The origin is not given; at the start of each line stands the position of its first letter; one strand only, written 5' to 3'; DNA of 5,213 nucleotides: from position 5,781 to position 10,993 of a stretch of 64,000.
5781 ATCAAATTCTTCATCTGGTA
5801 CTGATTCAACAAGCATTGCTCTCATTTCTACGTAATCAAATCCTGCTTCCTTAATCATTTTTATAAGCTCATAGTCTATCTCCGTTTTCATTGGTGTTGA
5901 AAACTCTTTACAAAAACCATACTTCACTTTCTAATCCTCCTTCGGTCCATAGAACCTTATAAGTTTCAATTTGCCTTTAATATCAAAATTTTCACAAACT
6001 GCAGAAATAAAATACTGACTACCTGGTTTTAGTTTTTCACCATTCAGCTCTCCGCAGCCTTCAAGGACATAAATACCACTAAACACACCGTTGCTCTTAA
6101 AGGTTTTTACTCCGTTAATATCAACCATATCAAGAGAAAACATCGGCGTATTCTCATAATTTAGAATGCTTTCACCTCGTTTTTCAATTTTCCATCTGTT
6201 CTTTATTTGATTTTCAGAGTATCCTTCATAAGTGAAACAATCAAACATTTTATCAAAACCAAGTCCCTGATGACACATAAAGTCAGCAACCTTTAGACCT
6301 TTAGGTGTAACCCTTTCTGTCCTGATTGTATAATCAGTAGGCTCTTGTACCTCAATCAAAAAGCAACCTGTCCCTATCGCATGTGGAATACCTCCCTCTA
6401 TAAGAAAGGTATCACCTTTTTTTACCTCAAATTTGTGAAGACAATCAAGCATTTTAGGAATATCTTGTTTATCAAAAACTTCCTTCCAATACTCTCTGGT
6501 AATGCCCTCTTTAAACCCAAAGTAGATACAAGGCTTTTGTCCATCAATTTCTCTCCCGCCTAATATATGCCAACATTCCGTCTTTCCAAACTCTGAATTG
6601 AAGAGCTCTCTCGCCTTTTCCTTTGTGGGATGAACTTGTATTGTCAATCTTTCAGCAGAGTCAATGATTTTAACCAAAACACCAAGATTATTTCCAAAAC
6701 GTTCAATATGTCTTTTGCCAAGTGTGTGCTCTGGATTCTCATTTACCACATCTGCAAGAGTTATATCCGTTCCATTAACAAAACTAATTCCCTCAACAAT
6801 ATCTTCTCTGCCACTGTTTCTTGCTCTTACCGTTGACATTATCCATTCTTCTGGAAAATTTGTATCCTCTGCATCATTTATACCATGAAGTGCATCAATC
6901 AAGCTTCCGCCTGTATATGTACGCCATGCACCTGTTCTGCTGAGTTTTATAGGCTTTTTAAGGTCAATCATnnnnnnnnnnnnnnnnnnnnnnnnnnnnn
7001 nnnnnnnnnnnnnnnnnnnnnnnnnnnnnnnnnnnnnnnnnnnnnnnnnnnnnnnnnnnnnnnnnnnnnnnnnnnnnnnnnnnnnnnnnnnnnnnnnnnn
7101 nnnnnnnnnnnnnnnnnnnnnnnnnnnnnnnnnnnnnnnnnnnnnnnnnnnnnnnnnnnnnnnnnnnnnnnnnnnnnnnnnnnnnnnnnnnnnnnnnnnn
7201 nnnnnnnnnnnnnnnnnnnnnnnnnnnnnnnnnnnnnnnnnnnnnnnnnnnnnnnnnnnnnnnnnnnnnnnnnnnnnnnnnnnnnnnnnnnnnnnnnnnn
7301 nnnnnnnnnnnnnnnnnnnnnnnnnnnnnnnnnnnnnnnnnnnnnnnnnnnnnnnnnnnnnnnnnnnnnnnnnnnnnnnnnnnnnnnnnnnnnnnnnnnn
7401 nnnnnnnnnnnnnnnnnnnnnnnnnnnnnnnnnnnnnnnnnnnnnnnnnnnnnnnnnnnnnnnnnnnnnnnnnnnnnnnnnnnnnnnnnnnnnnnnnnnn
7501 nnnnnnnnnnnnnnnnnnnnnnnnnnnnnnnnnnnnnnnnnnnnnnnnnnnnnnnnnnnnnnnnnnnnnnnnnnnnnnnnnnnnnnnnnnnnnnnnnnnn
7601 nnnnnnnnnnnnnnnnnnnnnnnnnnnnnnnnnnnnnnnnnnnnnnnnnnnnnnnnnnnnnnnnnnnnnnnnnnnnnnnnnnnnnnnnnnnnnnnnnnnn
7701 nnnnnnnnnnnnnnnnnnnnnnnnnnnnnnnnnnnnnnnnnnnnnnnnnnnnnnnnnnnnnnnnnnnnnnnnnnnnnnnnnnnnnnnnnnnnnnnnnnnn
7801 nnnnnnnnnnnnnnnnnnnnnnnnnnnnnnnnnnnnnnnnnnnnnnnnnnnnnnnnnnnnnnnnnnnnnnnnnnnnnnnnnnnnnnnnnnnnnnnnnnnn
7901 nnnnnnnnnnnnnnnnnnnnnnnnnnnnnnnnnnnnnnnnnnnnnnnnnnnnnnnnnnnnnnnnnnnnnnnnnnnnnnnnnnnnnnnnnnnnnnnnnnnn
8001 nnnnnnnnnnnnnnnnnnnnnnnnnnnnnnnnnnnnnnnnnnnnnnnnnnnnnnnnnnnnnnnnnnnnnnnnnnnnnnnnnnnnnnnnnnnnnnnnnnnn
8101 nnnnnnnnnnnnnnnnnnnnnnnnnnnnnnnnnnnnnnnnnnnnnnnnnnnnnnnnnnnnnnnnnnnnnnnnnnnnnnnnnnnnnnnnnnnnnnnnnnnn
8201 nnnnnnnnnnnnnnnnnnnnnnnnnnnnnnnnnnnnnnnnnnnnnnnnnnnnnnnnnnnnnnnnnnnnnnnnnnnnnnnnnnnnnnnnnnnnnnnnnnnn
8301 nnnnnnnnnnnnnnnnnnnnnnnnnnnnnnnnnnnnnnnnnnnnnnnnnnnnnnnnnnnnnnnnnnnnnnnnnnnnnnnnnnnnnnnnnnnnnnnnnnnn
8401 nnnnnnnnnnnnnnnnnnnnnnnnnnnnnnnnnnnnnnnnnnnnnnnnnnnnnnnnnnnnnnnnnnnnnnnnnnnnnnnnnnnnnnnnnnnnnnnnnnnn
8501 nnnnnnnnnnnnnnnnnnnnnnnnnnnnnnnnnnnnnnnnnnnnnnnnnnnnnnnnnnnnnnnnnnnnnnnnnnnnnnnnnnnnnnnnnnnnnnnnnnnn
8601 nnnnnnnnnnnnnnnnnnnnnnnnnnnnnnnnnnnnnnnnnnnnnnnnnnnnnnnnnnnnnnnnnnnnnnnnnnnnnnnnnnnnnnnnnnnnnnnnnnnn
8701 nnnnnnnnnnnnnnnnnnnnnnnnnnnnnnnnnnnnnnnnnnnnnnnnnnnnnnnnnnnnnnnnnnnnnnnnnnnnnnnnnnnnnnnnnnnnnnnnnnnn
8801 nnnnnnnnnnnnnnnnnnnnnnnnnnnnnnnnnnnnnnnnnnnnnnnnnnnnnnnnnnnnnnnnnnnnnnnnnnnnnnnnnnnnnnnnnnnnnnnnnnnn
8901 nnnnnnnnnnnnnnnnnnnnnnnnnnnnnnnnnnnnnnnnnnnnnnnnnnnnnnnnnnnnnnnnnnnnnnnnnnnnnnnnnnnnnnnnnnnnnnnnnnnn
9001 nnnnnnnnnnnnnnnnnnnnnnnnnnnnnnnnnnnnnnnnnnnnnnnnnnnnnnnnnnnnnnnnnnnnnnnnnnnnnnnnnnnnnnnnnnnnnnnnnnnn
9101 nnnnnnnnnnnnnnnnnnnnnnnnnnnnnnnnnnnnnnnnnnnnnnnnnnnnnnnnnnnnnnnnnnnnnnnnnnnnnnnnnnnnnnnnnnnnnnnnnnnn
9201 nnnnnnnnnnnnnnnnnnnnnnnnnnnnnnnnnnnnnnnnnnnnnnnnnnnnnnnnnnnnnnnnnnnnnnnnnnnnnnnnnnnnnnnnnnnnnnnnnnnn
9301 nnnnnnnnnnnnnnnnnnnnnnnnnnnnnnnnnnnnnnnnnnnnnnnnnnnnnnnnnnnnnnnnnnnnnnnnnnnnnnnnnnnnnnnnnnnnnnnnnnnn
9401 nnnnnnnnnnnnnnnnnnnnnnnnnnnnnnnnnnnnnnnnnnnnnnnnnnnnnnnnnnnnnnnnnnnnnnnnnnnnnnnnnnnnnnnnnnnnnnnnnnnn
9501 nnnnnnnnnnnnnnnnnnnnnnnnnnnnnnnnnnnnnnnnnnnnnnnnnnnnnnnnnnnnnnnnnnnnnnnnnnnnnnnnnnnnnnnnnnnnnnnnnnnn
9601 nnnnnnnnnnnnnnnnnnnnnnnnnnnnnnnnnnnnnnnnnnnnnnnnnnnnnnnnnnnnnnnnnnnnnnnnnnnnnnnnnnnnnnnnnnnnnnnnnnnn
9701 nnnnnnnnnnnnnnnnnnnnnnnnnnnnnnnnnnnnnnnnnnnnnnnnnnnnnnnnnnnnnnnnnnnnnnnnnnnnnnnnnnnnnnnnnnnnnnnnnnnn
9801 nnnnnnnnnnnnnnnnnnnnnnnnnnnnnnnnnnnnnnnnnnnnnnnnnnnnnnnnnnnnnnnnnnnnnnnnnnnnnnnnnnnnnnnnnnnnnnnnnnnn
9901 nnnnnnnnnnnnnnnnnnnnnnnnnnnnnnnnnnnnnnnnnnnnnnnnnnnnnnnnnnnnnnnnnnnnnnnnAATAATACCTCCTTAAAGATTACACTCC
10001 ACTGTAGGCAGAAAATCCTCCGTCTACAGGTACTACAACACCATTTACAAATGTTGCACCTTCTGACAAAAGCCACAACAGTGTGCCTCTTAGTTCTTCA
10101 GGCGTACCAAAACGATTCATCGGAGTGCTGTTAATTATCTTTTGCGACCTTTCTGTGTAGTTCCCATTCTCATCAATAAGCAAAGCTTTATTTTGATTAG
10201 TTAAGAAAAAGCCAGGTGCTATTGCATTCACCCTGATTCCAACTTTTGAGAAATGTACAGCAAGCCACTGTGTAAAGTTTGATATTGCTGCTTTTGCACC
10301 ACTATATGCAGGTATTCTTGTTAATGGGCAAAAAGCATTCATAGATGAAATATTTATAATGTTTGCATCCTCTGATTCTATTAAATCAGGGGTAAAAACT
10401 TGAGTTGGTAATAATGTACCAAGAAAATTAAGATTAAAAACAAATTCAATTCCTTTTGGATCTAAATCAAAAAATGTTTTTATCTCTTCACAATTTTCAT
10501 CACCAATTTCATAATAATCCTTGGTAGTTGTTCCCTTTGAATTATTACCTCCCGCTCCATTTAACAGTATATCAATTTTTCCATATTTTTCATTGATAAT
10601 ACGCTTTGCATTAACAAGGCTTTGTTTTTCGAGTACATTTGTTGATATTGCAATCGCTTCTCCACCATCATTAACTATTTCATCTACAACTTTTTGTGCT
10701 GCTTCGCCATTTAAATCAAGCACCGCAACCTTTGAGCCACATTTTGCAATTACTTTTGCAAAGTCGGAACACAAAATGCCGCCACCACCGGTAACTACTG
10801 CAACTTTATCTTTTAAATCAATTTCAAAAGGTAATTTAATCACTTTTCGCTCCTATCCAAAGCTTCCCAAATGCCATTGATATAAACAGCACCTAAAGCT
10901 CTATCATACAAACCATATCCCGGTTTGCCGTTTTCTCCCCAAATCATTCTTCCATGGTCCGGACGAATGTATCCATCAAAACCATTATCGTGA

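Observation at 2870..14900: Glycyl radical enzyme and its activase embedded in a mannonate/sugar-acid utilisation operon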

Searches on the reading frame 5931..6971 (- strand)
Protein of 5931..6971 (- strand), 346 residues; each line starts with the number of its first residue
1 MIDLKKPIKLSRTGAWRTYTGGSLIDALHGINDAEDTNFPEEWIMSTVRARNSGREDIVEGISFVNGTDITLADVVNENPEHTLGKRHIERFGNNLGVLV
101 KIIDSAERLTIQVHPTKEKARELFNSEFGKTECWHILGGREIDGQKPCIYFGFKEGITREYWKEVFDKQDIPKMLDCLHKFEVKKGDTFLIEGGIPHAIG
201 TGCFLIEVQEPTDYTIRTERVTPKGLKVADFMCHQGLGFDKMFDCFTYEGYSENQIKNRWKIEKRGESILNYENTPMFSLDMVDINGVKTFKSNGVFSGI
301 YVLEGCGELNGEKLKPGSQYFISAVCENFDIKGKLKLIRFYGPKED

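Call 3: search_protein_families(library=pfam, proteins=[window:5931-6971:-])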
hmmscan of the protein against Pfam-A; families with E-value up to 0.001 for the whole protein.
window:5931-6971:- (346 aa): 2 families
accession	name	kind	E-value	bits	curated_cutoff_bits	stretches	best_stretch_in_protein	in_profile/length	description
PF21621.3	MPI_cupin_dom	-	1.6e-10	41.3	27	1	269-341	2-78/79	Mannose-6-phosphate isomerase, cupin domain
PF20511.4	PMI_typeI_cat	-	3.8e-08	34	22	1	69-125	58-112/143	Phosphomannose isomerase type I, catalytic domain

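Call 5: search_protein_families(library=ncbifam, proteins=[window:5931-6971:-], max_evalue=0.00001)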
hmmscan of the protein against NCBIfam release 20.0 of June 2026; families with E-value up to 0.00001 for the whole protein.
window:5931-6971:- (346 aa): 2 families
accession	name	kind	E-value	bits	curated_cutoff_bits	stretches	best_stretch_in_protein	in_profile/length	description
TIGR00218.1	manA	equivalog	2.3e-28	99.4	116.2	2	126-336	150-354/359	mannose-6-phosphate isomerase, class I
NF011710.0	PRK15131.1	equivalog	2.6e-10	39.8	571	1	26-127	20-112/391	mannose-6-phosphate isomerase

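Call 29: search_solved_structures(query=window:5931-6971:-, max_evalue=0.01)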
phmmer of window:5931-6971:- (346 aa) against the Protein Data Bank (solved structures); distinct sequences matched with E-value up to 0.01: 15.
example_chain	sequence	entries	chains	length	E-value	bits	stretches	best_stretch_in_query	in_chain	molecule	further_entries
1zx5_A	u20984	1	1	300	1.1e-16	64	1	64-210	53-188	mannosephosphate isomerase, putative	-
1qwr_A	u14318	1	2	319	6.2e-14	54.8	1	93-338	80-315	Mannose-6-phosphate isomerase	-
5zt5_A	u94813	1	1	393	1.3e-05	27.5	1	25-124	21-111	Mannose-6-phosphate isomerase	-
2wfp_A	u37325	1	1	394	1.3e-05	27.4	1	15-122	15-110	MANNOSE-6-PHOSPHATE ISOMERASE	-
5zuy_A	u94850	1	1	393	1.5e-05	27.2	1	25-122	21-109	Mannose-6-phosphate isomerase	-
3h1m_A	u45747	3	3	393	1.6e-05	27.2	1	25-122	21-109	Mannose-6-phosphate isomerase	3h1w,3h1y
5zvu_A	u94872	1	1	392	1.8e-05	27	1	25-121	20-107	Mannose-6-phosphate isomerase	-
5zvr_A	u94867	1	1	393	3.1e-05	26.2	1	25-122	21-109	Mannose-6-phosphate isomerase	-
5zv0_A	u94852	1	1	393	3.2e-05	26.2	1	25-122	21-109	Mannose-6-phosphate isomerase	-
5zt6_A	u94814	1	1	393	4.7e-05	25.6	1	25-122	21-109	Mannose-6-phosphate isomerase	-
5zvx_A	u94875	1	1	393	0.0001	24.5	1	25-122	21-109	Mannose-6-phosphate isomerase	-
5zuw_A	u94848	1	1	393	0.0002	23.5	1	25-122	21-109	Mannose-6-phosphate isomerase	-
5zt4_A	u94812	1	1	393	0.00039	22.6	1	25-122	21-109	Mannose-6-phosphate isomerase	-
1pmi_A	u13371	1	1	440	0.0045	19.1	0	69-123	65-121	PHOSPHOMANNOSE ISOMERASE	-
5nw7_A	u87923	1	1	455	0.0049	19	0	69-123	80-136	Mannose-6-phosphate isomerase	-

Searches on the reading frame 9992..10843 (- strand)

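Call 3: search_protein_families(library=pfam, proteins=[window:9992-10843:-])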
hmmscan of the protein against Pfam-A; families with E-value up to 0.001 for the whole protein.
window:9992-10843:- (283 aa): 2 families
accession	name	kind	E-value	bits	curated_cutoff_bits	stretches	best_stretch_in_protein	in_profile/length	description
PF00106.31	adh_short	-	2e-40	138.8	26.6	1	13-221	1-190/195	short chain dehydrogenase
PF13561.12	adh_short_C2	-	2.2e-39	135.9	27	1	28-278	12-236/236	Enoyl-(Acyl carrier protein) reductase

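Call 5: search_protein_families(library=ncbifam, proteins=[window:9992-10843:-], max_evalue=0.00001)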
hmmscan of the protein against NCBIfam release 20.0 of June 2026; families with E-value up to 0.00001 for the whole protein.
window:9992-10843:- (283 aa): 207 families (the best 25 are shown)
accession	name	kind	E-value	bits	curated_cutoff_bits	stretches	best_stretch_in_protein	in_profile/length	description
NF006132.0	PRK08277.1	subfamily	1.4e-131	437.9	281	1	4-283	2-280/280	D-mannonate oxidoreductase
NF005559.1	PRK07231.1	subfamily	3.4e-49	167.6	215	1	10-277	2-247/249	glucose 1-dehydrogenase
NF004791.0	PRK06138.1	equivalog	5.8e-45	153.5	312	1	9-279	2-251/252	SDR family oxidoreductase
NF005853.0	PRK07774.1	equivalog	1.8e-42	145.5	303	2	134-277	112-246/250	SDR family oxidoreductase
NF004778.0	PRK06124.1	equivalog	2.5e-42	145.1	303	2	122-279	102-254/256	SDR family oxidoreductase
NF004773.0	PRK06113.1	equivalog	4.5e-41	141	367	2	125-276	104-249/255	7-alpha-hydroxysteroid dehydrogenase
NF006070.0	PRK08213.1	subfamily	1.7e-40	139.2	279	2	132-279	113-258/259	gluconate 5-dehydrogenase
NF005446.0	PRK07035.1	equivalog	1.2e-39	136.1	373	1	8-277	7-253/255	SDR family oxidoreductase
NF004198.0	PRK05653.1-3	equivalog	2.9e-39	135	296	1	10-277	5-246/248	3-oxoacyl-ACP reductase FabG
NF005752.0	PRK07576.1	subfamily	1.5e-38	132.7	321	2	127-279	105-252/271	SDR family oxidoreductase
NF005402.0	PRK06949.1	equivalog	1e-37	129.8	358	1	6-278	3-259/260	SDR family oxidoreductase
NF052558.1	MBtsdlDhBudC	equivalog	1.2e-37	129.9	270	1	11-282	2-246/250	meso-2,3-butanediol dehydrogenase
TIGR01832.1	kduD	equivalog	1.4e-37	129.5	338.85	1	9-278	2-246/248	2-dehydro-3-deoxy-D-gluconate 5-dehydrogenase KduD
NF009466.0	PRK12826.1-2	subfamily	2.9e-37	128.5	222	1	12-277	3-244/248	3-oxoacyl-ACP reductase FabG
NF005488.0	PRK07097.1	equivalog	3.8e-37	127.8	369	1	8-282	6-262/266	gluconate 5-dehydrogenase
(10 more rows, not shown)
